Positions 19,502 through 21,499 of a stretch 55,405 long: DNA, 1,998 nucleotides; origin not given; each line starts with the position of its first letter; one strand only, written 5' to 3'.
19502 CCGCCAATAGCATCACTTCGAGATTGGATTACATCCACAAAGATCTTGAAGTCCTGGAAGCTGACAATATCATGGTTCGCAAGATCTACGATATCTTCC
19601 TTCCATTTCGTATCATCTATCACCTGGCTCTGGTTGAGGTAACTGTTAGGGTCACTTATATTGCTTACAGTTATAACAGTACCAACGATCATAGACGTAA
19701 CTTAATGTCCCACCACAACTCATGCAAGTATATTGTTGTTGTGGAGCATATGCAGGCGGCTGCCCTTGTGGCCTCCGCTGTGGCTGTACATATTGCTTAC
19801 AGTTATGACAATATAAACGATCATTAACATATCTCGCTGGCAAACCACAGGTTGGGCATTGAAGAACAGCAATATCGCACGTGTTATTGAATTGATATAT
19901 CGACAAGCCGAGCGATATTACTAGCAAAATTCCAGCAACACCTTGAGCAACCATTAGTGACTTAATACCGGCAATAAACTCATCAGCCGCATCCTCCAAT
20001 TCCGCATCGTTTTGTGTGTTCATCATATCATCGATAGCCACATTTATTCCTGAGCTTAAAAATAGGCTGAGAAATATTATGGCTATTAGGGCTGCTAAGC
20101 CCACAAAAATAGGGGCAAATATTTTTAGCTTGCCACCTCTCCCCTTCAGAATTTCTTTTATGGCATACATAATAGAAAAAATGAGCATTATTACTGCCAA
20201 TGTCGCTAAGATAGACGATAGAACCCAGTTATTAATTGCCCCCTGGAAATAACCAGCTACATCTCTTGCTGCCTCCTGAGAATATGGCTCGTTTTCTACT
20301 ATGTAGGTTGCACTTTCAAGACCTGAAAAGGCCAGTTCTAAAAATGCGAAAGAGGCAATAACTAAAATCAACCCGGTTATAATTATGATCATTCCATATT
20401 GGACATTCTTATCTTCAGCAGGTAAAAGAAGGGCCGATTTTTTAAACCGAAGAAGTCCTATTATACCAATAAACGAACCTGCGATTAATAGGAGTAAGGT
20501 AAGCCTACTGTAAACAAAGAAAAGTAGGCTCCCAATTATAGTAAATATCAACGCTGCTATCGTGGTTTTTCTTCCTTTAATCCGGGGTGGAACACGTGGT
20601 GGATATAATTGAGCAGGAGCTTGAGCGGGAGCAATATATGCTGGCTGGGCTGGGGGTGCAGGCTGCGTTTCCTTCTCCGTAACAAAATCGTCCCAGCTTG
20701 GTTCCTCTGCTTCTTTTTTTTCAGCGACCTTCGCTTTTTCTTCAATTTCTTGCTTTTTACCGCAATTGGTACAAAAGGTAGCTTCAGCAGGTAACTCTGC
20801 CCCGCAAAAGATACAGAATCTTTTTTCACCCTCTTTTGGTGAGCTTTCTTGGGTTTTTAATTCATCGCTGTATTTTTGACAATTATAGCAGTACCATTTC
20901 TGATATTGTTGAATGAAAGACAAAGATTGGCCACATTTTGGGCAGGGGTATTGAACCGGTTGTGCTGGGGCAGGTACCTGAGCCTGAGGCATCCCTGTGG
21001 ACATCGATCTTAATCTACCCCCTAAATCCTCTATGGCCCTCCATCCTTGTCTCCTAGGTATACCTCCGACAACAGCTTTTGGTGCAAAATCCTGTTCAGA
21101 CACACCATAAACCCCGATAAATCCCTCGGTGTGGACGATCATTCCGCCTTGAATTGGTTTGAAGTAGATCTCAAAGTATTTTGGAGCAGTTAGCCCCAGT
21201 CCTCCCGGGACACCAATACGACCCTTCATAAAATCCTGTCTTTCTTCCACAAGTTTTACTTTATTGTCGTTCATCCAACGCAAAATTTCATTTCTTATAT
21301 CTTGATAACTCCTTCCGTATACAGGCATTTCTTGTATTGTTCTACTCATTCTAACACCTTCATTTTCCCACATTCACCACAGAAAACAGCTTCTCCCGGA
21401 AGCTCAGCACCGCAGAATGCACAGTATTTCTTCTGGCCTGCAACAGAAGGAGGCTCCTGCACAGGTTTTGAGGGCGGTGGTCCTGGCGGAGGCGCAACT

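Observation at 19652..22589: Translationally coupled operon of zinc-ribbon-tipped membrane and surface proteins (candidate undescribed system)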

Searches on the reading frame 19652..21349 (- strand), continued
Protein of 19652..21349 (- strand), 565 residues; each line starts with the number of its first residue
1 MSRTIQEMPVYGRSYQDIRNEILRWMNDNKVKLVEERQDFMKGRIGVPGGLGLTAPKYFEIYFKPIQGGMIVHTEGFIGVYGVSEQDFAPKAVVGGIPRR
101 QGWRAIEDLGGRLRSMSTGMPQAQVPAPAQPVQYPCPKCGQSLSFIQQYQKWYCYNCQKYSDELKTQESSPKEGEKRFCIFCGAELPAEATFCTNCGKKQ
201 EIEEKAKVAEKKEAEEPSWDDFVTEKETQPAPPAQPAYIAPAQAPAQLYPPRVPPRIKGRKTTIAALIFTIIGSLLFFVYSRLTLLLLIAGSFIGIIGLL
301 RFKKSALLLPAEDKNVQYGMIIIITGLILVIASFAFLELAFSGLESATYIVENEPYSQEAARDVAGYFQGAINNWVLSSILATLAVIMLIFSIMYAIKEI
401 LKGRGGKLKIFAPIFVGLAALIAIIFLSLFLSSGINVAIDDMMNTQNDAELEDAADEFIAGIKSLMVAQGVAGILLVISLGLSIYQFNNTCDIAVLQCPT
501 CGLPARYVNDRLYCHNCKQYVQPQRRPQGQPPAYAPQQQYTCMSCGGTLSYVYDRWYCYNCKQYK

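Call 89: search_protein_families(library=pfam, proteins=[L029:460-1515:+, L029:1523-2404:+, L029:2428-3066:+, L029:3139-4095:+, L029:4088-6937:+, L025:1988-2206:+], max_evalue=0.01)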
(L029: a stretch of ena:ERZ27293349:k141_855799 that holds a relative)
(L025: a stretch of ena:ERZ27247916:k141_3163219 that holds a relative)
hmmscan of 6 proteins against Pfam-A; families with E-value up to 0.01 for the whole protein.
L029:460-1515:+ (351 aa): 1 family
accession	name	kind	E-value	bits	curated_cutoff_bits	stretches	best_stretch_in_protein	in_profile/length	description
PF00335.26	Tetraspanin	-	0.0077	16.4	32.1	1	187-266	10-103/225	Tetraspanin family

L029:1523-2404:+ (293 aa): 2 families
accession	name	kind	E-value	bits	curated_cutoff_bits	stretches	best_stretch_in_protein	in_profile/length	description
PF09851.14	SHOCT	-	0.00022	21.3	27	1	10-35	1-26/28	Short C-terminal domain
PF05120.17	GvpG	-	0.0073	16.9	30.6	0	5-35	30-60/67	Gas vesicle protein G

L029:2428-3066:+ (212 aa): 1 family
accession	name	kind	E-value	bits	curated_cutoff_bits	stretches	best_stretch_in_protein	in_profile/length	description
PF16101.10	PRIMA1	-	5.7e-05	23.4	38.6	1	19-97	33-111/158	Proline-rich membrane anchor 1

L029:3139-4095:+ (318 aa): 0 families

L029:4088-6937:+ (950 aa): 6 families
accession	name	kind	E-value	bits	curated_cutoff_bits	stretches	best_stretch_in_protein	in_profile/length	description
PF13385.13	Laminin_G_3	-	3.4e-28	99.1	27.6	1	636-784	1-151/151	Concanavalin A-like lectin/glucanases superfamily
PF13517.12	FG-GAP_3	-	4.4e-09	37.2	26.9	1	836-898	1-61/61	FG-GAP-like repeat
PF07953.20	Toxin_R_bind_N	-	8e-05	22.9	23.8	1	605-778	2-191/191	Clostridium neurotoxin, N-terminal receptor binding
PF22925.3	TS_C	-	0.0004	20.5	27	1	707-780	125-201/202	Trans-sialidase, C-terminal domain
PF01839.29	FG-GAP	-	0.00053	20.2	22.1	0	885-898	7-20/37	FG-GAP repeat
PF02973.23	Sialidase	-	0.0045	16.9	26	1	726-786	119-184/189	Sialidase, N-terminal domain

L025:1988-2206:+ (72 aa): 4 families
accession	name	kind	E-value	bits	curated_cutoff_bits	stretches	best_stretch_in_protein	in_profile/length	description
PF18912.6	DZR_2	-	0.0016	18.7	27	1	14-41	19-47/56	Double zinc ribbon domain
PF13240.11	Zn_Ribbon_1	-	0.0017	18.5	25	1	18-38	1-21/23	zinc-ribbon domain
PF17032.10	Zn_ribbon_15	-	0.0029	18.8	28.9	1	12-37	48-73/73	zinc-ribbon family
PF12773.13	DZR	-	0.0053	17.3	27.3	1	18-37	26-45/45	Double zinc ribbon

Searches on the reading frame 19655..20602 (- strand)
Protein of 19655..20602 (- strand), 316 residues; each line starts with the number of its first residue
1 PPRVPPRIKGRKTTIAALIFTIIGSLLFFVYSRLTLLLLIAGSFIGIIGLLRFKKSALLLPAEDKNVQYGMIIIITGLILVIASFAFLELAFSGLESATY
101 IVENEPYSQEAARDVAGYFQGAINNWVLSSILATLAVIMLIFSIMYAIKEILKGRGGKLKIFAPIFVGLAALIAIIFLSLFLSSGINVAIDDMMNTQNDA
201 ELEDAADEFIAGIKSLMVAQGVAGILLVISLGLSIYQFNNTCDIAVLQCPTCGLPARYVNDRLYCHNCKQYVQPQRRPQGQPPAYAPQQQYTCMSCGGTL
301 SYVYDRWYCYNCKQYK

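Call 72: predict_structure(alignment_id=A4)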
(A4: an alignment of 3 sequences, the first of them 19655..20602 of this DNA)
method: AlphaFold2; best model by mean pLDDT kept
length: 316 residues; sequences in the alignment: 3
mean_pLDDT: 74.1   pTM: 0.64
mean pLDDT of the five models: 74.1, 65.0, 61.6, 59.5, 59.1
residues with pLDDT >= 90: 2; 70-90: 229; 50-70: 65; < 50: 20
segments of 3 or more residues with pLDDT < 50: 1-6, 275-288
pLDDT, mean of each block of 10 residues (from residue 1): 46 78 70 71 83 71 81 89 87 84 74 80 86 86 82 62 83 84 83 79 80 81 82 81 61 62 68 45 40 74 68 69
secondary structure, 60 per line:
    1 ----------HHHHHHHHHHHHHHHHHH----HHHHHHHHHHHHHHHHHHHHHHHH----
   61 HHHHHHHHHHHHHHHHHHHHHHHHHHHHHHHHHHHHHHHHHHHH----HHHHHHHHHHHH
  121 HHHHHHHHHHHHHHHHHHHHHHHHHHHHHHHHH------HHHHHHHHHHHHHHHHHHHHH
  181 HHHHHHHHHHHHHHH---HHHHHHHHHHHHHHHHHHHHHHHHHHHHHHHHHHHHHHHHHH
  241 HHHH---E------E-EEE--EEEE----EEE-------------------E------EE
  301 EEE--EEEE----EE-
elements in order: H11-28 H33-56 H61-104 H109-153 H160-195 H199-244 E257-259 E262-265 E270-272 E299-303 E306-309

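Call 74: fold_search(model_id=the predicted structure, library=pdb)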
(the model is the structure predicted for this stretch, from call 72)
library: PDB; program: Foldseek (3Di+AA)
matches with E <= 10: 1112; with E <= 0.001: 0
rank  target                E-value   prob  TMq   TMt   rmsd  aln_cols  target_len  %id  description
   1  8r5s_E                2.9e-03  1.00  0.25  0.32  13.9       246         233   15  t113 - De-novo designed soluble homotetramer (released 2024-11-27)
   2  8r5s_A                3.2e-03  1.00  0.32  0.40  13.0       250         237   14  t113 - De-novo designed soluble homotetramer (released 2024-11-27)
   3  8r5s_D                5.6e-03  0.99  0.26  0.33  15.3       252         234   15  t113 - De-novo designed soluble homotetramer (released 2024-11-27)
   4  8r5s_G                7.7e-03  0.99  0.28  0.35  15.0       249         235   15  t113 - De-novo designed soluble homotetramer (released 2024-11-27)
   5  4pho_A                1.7e-02  0.99  0.30  0.32  25.8       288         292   12  ClyA CC6/264 ox (2-303) (released 2014-09-24)
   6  1qoy                  1.9e-02  0.98  0.29  0.30  26.4       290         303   14  E.coli Hemolysin E (HlyE, ClyA, SheA) (released 2000-01-23)
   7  4phq_D                2.2e-02  0.98  0.29  0.32  25.2       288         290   11  ClyA CC6/264 ox (6-303) (released 2014-09-24)
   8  4phq_B                2.2e-02  0.98  0.29  0.33  22.6       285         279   14  ClyA CC6/264 ox (6-303) (released 2014-09-24)
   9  4pho_B                2.6e-02  0.98  0.30  0.32  27.6       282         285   11  ClyA CC6/264 ox (2-303) (released 2014-09-24)
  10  4phq_C                2.8e-02  0.97  0.29  0.31  20.6       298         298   13  ClyA CC6/264 ox (6-303) (released 2014-09-24)
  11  4pho_C                4.5e-02  0.95  0.31  0.32  30.2       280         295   10  ClyA CC6/264 ox (2-303) (released 2014-09-24)
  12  5owv_A                7.0e-02  0.96  0.29  0.15  27.9       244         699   12  An oligomerised bacterial dynamin pair provides a mechanism for the long-range sensing and tethering of membranes (released 2018-09-05)
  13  6h2e_Q                8.0e-02  0.97  0.30  0.35  32.0       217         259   11  Structure of the soluble AhlC of the tripartite alpha-pore forming toxin, AHL, from Aeromonas hydrophila. (released 2019-07-10)
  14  6mrt_A                8.0e-02  0.47  0.18  0.19  36.7       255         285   14  12-meric ClyA pore complex (released 2019-05-15)
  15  5l0d_C                8.8e-02  0.47  0.14  0.21  18.4       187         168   15  Human Metavinculin(residues 959-1130) in complex with PIP2 (released 2016-08-31)
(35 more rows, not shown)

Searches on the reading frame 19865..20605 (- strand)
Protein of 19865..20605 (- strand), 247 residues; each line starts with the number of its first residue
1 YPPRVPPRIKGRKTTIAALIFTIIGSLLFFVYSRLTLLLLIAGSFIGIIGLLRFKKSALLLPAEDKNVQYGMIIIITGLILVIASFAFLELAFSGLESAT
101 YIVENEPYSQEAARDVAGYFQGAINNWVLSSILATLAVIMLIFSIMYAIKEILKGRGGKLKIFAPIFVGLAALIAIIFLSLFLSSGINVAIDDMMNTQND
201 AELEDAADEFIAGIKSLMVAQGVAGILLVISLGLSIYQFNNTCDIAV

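Call 58: find_related_loci(query=A3, collection=metagenome_contigs, flank=8000)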
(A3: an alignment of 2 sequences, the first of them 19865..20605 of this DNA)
Query A3 (247 aa) in metagenome_contigs; peptide patterns used: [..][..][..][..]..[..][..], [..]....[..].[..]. (x = any residue, [..] = any of these).
444 stretches matched a pattern, but none encodes a relative of the query by tblastn (E <= 1e-3).

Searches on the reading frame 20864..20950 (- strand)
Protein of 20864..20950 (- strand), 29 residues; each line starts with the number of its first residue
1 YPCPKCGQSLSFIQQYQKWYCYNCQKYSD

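Call 85: search_solved_structures(query=A5, max_evalue=1, show_alignments=3)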
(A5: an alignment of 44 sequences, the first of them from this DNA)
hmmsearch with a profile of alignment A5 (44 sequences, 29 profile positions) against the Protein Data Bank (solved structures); distinct sequences matched with E-value up to 1: 21.
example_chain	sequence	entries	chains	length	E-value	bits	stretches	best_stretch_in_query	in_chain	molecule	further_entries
2i13_A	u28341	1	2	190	0.0015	21.6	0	2-9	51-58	Aart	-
4bts_A9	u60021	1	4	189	0.023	17.8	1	1-24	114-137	40S RIBOSOMAL PROTEIN RPS31E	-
1mey_C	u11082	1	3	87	0.023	17.8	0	2-9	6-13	CONSENSUS ZINC FINGER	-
4v5o_A9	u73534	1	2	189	0.023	17.8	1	1-24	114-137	RPS31E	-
2k5c_A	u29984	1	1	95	0.035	17.2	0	2-12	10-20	uncharacterized protein PF0385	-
3wwl_A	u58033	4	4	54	0.046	16.8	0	2-11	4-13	Alpha-aminoadipate carrier protein LysW | OrfF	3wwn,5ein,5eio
9o17_AR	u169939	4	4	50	0.068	16.3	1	2-25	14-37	Small ribosomal subunit protein uS14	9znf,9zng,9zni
7qiw_q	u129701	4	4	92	0.099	15.8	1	13-28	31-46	60S ribosomal protein eL43 | eL43 (60S ribosomal protein L37a) | 60S ribosomal protein L37a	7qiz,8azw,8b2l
9vtg_Lq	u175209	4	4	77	0.11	15.6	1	13-28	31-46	60S ribosomal protein L37a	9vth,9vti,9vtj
9fhl_P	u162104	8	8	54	0.12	15.5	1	2-25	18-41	Small ribosomal subunit protein uS14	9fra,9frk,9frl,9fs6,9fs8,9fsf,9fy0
5it7_f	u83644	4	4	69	0.12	15.5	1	1-25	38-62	Ubiquitin-40S ribosomal protein S27a | Ribosomal protein eS31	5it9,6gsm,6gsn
8hkx_S14P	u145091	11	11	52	0.15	15.2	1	2-25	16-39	30S ribosomal protein S14 type Z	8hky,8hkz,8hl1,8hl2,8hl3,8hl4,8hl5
9scu_Cp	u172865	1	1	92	0.18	15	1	13-28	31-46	(thale cress) hypothetical protein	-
3j80_f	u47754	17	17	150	0.18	14.9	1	1-25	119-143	eS31 | Ubiquitin-40S ribosomal protein S27a | Small ribosomal subunit protein eS31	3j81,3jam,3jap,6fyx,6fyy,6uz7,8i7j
1qyp_A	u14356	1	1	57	0.32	14.1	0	2-12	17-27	RNA POLYMERASE II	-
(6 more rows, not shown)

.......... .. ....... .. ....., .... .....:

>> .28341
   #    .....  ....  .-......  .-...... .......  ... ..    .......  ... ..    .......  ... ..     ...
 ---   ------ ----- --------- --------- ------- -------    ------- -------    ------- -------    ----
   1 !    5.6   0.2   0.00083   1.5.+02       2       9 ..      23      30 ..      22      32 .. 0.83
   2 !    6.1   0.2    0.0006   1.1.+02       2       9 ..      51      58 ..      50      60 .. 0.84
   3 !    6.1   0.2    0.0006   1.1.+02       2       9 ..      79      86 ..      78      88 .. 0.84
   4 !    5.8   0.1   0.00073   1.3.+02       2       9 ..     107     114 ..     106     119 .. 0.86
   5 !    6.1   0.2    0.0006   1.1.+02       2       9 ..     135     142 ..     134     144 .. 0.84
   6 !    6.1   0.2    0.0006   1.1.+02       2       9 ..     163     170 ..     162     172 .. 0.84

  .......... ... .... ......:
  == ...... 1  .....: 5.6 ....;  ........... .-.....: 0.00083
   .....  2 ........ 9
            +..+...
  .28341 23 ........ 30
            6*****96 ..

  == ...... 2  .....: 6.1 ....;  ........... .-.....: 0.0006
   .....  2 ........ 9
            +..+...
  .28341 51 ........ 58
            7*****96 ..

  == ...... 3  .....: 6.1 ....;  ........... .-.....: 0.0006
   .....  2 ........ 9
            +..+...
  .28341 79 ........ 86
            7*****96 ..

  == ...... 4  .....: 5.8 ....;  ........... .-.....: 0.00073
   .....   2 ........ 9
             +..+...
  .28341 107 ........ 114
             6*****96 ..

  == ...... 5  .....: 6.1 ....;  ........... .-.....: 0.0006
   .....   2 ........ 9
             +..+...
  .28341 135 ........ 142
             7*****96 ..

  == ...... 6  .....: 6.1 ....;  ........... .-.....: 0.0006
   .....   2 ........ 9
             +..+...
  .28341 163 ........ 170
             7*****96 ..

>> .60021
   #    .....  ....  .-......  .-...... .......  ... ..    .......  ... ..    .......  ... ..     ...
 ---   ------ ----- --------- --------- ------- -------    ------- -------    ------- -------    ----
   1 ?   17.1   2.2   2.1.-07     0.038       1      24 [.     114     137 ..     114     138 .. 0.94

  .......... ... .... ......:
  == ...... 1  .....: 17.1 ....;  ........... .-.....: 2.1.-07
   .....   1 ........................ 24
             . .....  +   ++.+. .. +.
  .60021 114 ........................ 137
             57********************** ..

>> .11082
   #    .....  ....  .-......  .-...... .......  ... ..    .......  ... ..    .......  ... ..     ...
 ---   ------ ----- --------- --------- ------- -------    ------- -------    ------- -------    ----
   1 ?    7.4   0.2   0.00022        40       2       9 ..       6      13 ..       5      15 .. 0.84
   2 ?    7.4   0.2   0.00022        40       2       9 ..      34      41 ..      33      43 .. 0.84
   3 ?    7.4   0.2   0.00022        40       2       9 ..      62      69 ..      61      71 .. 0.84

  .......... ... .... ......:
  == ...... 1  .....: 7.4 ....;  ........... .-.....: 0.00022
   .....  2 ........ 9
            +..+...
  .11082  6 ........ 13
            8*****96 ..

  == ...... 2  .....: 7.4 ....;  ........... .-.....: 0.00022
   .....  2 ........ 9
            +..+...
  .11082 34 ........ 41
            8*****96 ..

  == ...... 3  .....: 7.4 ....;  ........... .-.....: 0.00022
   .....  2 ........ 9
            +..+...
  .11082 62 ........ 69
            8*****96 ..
